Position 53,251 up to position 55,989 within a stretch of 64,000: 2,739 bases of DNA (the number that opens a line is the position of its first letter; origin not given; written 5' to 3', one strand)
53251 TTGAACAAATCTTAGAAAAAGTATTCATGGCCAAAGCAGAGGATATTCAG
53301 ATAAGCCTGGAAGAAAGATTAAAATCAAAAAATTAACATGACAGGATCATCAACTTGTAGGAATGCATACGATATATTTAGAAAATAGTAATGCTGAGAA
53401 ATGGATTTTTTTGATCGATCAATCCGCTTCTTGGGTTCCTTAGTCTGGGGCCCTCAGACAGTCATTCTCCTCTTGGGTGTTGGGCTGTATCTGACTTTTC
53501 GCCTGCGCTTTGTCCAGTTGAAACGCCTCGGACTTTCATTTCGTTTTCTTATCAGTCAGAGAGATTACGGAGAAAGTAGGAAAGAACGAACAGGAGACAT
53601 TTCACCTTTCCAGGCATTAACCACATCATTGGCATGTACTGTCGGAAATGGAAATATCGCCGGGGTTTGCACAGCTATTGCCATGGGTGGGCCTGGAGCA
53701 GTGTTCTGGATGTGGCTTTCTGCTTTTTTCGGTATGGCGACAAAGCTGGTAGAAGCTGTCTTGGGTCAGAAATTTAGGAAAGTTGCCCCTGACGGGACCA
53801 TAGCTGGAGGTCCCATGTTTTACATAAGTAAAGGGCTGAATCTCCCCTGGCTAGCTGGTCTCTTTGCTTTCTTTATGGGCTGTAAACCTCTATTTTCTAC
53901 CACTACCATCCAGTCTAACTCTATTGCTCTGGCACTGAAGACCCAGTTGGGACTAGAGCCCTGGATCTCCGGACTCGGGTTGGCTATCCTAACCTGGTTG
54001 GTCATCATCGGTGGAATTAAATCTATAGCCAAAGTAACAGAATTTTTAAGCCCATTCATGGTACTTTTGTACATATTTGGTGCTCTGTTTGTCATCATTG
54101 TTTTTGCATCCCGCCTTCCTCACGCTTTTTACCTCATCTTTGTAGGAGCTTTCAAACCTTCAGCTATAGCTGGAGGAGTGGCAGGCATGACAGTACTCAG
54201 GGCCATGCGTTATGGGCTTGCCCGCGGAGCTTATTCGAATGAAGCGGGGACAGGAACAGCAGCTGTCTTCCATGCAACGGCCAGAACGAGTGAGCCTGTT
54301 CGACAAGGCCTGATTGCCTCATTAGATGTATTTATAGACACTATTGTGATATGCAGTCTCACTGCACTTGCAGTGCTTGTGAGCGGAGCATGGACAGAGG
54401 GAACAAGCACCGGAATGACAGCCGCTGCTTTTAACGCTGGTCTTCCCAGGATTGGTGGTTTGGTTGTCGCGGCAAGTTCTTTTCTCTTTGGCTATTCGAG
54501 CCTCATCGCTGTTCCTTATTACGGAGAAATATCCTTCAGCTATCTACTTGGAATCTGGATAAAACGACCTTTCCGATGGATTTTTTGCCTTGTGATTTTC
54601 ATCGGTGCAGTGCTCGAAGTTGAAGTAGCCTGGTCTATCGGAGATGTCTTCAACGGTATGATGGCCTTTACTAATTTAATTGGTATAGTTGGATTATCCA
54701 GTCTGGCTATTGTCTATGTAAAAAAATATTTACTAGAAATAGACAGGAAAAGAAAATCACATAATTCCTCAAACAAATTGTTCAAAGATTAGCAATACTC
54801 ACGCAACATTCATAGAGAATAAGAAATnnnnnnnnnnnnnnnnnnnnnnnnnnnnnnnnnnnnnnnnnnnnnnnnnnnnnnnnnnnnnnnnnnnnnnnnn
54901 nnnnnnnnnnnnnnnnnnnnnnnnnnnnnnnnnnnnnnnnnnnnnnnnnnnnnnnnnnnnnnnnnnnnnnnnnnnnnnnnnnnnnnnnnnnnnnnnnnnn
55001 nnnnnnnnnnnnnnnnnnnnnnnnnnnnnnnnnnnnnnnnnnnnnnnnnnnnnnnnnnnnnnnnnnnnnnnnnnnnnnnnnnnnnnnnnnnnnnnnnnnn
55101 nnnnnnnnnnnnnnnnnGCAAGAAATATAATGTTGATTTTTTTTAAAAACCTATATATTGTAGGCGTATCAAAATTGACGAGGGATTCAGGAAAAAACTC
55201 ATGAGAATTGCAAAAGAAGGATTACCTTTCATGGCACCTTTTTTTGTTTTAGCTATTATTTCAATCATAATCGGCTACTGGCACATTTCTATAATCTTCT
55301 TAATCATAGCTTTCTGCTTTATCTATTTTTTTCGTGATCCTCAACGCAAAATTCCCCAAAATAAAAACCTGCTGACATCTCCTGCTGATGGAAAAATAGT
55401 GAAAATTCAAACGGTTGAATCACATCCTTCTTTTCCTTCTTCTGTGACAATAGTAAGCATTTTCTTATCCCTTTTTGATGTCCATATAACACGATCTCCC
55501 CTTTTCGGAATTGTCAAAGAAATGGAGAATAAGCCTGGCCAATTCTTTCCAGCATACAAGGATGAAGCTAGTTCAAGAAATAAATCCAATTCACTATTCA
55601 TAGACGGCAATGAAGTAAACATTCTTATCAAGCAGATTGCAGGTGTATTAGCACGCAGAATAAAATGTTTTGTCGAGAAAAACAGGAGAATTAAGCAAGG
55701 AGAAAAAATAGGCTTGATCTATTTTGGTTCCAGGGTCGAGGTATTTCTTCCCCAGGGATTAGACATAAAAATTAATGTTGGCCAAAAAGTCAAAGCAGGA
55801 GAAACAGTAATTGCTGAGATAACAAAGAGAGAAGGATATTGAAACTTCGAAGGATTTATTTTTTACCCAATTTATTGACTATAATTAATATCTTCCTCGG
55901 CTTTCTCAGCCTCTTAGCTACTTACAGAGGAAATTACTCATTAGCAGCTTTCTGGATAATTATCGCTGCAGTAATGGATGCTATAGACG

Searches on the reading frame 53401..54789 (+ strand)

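Call 72: search_protein_families(library=pfam, proteins=[window:53401-54789:+], max_evalue=0.00001)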
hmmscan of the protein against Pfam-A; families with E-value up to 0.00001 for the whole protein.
window:53401-54789:+ (463 aa): 1 family
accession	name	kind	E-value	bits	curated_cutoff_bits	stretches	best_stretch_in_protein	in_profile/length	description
PF01235.23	Na_Ala_symp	-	4.7e-130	434.8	24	1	59-451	5-387/392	Sodium:alanine symporter family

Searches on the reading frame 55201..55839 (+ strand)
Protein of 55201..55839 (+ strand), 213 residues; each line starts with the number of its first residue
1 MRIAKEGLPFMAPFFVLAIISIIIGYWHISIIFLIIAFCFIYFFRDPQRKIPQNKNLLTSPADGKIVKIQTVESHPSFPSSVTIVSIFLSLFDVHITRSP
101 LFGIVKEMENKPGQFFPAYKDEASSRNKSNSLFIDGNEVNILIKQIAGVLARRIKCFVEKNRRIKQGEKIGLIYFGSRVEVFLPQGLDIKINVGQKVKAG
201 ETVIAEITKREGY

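Call 72: search_protein_families(library=pfam, proteins=[window:55201-55839:+], max_evalue=0.00001)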
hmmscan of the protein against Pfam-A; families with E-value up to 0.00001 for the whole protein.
window:55201-55839:+ (213 aa): 1 family
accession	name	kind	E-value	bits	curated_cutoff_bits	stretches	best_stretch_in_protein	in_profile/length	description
PF02666.20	PS_Dcarbxylase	-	1.5e-43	149.2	22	1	39-205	4-198/198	Phosphatidylserine decarboxylase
